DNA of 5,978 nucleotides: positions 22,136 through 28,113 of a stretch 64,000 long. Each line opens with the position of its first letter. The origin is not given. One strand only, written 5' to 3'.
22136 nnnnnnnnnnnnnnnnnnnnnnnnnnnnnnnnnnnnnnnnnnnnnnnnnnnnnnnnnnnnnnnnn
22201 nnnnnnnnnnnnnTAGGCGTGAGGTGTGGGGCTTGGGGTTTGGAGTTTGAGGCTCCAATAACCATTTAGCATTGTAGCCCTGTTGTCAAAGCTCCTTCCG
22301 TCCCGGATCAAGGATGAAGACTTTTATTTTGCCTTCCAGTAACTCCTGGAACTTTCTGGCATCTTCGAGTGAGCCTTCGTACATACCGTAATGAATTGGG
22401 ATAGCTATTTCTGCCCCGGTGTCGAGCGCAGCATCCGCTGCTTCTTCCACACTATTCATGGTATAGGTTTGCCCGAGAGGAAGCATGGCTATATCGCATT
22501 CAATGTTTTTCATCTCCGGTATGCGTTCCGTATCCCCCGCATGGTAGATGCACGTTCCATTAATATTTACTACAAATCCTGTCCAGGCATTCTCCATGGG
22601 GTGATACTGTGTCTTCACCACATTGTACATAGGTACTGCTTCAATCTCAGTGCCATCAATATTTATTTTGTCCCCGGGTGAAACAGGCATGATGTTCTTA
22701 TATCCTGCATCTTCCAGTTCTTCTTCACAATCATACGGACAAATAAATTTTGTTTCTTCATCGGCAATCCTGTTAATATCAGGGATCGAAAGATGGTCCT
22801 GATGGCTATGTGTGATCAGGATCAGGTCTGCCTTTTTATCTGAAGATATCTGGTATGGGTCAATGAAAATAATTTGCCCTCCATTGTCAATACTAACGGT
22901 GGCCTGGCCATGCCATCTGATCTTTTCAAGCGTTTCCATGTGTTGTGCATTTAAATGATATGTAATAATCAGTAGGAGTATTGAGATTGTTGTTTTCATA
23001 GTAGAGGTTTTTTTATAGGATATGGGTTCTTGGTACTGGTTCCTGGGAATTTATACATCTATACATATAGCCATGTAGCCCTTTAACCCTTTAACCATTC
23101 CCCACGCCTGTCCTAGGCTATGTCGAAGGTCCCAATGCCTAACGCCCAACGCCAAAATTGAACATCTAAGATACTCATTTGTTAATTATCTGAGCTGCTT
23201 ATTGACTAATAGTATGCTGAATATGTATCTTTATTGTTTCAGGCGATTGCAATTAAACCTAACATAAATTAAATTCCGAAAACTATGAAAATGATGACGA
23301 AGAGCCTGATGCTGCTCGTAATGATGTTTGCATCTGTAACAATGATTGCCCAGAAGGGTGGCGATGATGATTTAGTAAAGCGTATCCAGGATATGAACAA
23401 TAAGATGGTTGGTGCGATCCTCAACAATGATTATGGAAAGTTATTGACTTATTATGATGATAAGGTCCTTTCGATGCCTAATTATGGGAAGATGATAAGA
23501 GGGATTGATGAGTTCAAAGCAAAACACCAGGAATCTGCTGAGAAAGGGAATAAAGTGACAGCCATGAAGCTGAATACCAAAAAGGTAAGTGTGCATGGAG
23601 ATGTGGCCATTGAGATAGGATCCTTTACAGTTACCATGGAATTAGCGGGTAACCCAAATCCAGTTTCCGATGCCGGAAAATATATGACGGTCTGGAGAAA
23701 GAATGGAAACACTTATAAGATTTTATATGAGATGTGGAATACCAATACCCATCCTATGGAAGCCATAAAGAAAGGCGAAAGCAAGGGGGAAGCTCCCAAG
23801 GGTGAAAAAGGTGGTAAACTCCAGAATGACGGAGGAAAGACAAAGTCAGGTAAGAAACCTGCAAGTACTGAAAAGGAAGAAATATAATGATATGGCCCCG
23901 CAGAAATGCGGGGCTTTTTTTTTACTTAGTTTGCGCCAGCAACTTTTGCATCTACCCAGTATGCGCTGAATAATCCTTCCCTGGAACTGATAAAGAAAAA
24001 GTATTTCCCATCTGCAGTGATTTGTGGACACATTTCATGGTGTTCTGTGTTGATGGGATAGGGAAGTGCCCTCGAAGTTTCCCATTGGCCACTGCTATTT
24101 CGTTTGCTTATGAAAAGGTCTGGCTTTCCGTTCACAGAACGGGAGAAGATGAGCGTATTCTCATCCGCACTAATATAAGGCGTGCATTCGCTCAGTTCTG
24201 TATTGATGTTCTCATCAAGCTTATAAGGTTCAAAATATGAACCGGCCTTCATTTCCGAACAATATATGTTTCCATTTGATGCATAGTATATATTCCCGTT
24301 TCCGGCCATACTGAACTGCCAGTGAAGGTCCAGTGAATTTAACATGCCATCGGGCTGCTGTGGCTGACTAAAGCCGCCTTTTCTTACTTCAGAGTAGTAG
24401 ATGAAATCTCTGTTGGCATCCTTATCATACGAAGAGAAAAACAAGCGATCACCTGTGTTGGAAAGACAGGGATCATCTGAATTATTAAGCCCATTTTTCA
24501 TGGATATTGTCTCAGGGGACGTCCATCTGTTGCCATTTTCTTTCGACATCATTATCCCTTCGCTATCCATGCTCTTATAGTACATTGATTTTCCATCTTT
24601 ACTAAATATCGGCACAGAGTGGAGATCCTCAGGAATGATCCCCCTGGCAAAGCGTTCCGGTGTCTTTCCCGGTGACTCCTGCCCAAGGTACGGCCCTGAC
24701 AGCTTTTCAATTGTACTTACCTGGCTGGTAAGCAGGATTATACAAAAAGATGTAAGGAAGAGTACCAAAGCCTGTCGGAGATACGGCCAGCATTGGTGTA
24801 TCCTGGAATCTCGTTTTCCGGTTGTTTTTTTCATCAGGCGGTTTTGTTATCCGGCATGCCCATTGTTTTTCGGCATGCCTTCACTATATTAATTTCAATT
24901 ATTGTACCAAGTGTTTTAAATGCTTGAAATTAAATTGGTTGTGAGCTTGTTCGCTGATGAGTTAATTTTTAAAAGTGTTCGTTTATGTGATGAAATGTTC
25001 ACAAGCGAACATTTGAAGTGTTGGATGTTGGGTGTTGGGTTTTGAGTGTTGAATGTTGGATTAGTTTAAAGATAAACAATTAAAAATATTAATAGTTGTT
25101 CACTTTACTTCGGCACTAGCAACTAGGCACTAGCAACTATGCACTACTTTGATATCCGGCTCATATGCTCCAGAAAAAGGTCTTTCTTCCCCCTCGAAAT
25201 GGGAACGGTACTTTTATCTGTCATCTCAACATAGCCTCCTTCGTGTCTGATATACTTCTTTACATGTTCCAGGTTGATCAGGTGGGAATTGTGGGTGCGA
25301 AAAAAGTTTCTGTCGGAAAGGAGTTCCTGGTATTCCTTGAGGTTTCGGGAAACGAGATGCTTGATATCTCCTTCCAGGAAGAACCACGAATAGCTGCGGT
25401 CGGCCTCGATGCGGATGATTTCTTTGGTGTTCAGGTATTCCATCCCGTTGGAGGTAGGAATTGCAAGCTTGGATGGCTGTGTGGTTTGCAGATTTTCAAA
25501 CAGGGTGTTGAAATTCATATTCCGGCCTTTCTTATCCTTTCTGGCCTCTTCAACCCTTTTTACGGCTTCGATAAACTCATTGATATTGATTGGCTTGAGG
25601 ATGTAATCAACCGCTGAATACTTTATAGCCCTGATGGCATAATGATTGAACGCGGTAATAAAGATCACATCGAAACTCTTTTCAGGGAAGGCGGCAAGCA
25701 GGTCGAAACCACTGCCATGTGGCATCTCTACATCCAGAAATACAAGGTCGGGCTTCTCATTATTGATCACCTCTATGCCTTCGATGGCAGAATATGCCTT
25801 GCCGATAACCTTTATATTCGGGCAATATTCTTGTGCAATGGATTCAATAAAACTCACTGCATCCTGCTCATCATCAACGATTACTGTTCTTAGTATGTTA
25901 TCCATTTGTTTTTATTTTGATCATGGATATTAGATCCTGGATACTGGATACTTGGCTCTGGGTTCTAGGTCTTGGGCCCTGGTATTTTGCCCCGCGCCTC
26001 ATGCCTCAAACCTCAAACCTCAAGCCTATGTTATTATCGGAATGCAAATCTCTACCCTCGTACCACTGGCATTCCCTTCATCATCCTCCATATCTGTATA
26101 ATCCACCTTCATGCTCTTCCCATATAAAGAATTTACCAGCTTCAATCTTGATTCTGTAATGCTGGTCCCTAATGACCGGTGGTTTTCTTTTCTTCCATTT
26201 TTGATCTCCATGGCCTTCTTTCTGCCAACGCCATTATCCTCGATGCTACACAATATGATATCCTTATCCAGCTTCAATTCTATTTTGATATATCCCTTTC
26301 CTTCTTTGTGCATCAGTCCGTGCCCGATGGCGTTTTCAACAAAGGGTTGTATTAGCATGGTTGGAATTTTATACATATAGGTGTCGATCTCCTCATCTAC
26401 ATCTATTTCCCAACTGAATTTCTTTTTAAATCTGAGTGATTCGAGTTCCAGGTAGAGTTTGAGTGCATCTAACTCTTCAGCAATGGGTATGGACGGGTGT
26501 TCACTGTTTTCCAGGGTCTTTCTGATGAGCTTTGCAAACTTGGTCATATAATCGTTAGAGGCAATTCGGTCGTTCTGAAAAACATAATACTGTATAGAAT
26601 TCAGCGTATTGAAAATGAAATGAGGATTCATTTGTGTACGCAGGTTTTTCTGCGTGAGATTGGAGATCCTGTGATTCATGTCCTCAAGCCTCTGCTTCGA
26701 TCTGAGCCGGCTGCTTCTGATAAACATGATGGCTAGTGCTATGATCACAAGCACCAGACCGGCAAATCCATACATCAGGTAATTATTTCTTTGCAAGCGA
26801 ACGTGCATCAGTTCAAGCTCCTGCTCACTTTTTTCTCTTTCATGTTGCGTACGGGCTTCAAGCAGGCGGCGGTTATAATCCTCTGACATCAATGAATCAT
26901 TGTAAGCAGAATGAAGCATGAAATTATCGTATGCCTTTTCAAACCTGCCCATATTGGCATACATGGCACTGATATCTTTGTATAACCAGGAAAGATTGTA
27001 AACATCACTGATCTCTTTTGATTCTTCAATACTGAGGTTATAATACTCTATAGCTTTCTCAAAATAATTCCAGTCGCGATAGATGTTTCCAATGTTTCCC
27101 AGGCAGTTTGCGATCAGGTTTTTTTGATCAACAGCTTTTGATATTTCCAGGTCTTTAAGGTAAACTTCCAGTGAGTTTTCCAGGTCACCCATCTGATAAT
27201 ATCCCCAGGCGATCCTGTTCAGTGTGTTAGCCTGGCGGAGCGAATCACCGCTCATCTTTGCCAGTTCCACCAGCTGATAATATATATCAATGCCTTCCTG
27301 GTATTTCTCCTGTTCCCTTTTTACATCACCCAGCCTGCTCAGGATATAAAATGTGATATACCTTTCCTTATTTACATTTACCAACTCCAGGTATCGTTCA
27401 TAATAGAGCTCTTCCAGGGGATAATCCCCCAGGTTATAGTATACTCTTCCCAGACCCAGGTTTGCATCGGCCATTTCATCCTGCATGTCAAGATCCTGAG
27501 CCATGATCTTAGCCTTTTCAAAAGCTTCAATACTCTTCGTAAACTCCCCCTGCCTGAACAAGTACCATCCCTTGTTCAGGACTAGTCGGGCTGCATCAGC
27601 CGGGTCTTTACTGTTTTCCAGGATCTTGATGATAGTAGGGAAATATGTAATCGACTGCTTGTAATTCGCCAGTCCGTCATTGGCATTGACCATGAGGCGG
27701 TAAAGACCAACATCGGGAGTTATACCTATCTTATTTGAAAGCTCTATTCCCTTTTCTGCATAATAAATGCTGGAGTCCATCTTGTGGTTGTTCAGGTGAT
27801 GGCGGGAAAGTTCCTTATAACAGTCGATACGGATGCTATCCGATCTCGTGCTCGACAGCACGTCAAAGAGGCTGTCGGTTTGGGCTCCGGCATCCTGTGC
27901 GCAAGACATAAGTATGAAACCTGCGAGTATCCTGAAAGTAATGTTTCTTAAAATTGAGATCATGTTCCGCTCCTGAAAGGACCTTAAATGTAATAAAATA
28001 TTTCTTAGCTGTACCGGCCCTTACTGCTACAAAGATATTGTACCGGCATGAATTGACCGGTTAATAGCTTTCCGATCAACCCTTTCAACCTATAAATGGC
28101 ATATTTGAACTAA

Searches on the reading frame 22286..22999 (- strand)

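Call 68: search_protein_families(library=pfam, proteins=[window:22286-22999:-], max_evalue=0.00001)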
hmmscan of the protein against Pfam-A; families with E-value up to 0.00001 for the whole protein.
window:22286-22999:- (237 aa): 2 families
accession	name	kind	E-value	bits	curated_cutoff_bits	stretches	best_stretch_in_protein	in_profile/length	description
PF13483.12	Lactamase_B_3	-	1.8e-22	80.5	24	1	26-203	1-160/160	Beta-lactamase superfamily domain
PF12706.13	Lactamase_B_2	-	6.6e-22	78.5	27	1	48-204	21-200/200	Beta-lactamase superfamily domain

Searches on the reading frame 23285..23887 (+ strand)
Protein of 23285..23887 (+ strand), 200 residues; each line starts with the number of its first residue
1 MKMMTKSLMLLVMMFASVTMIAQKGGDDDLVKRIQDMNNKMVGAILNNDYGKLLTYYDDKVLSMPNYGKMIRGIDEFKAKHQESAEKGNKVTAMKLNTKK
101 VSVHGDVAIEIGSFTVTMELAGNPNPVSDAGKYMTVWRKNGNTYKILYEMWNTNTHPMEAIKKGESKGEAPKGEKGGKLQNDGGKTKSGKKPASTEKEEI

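Call 70: search_protein_families(library=pfam, proteins=[window:23285-23887:+], max_evalue=0.00001)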
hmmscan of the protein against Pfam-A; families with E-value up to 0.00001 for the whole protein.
window:23285-23887:+ (200 aa): 1 family
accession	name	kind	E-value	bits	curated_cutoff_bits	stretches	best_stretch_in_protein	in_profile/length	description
PF14534.12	DUF4440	-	5.6e-10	40.1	25.2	1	37-146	4-107/107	Domain of unknown function (DUF4440)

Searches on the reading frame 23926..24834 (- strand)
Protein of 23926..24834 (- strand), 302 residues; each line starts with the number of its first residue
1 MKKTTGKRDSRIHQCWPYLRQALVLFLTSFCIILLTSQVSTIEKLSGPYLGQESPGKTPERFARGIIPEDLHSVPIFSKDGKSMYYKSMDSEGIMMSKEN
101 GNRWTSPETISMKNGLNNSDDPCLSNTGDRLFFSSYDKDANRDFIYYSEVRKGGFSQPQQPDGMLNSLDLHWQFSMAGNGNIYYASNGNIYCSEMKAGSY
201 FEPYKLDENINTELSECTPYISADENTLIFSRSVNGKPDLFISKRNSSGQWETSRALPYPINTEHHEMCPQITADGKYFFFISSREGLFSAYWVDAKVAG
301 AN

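Call 68: search_protein_families(library=pfam, proteins=[window:23926-24834:-], max_evalue=0.00001)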
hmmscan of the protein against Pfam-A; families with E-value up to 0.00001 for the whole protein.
window:23926-24834:- (302 aa): 1 family
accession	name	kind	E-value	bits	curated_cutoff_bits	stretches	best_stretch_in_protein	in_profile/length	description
PF07676.18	PD40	-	2e-15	56.7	20.9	0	260-287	4-32/38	WD40-like Beta Propeller Repeat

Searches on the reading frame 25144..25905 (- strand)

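Call 68: search_protein_families(library=pfam, proteins=[window:25144-25905:-], max_evalue=0.00001)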
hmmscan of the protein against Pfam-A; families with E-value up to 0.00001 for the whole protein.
window:25144-25905:- (253 aa): 2 families
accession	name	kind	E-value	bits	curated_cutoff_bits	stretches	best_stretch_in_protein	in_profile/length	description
PF00072.30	Response_reg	-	2.3e-20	73.2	30.2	1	8-116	2-111/111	Response regulator receiver domain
PF04397.21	LytTR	-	2.3e-14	53.8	22.6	1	155-248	3-97/98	LytTr DNA-binding domain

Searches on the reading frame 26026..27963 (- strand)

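Call 68: search_protein_families(library=pfam, proteins=[window:26026-27963:-], max_evalue=0.00001)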
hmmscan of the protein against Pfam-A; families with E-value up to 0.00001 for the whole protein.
window:26026-27963:- (645 aa): 8 families
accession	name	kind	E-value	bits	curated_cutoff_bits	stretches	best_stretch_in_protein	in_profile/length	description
PF13424.12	TPR_12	-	1.3e-24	86.6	30.1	3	207-275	5-75/77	Tetratricopeptide repeat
PF06580.19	His_kinase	-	6.2e-21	74.9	25.2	1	439-516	4-81/81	Histidine kinase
PF13181.12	TPR_8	-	1.5e-12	47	25.7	0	286-313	2-29/34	Tetratricopeptide repeat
PF07719.23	TPR_2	-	3.3e-12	45.9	27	0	129-151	5-27/34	Tetratricopeptide repeat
PF00515.34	TPR_1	-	3.7e-11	42.8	27.8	0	285-313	1-29/34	Tetratricopeptide repeat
PF13432.12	TPR_16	-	8.6e-09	36.1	32.7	1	129-194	1-60/65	Tetratricopeptide repeat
PF13374.12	TPR_10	-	3.1e-08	33.8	27.5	0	245-278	2-35/42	Tetratricopeptide repeat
PF13176.12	TPR_7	-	7.1e-06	26.2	27.9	0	247-277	1-31/36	Tetratricopeptide repeat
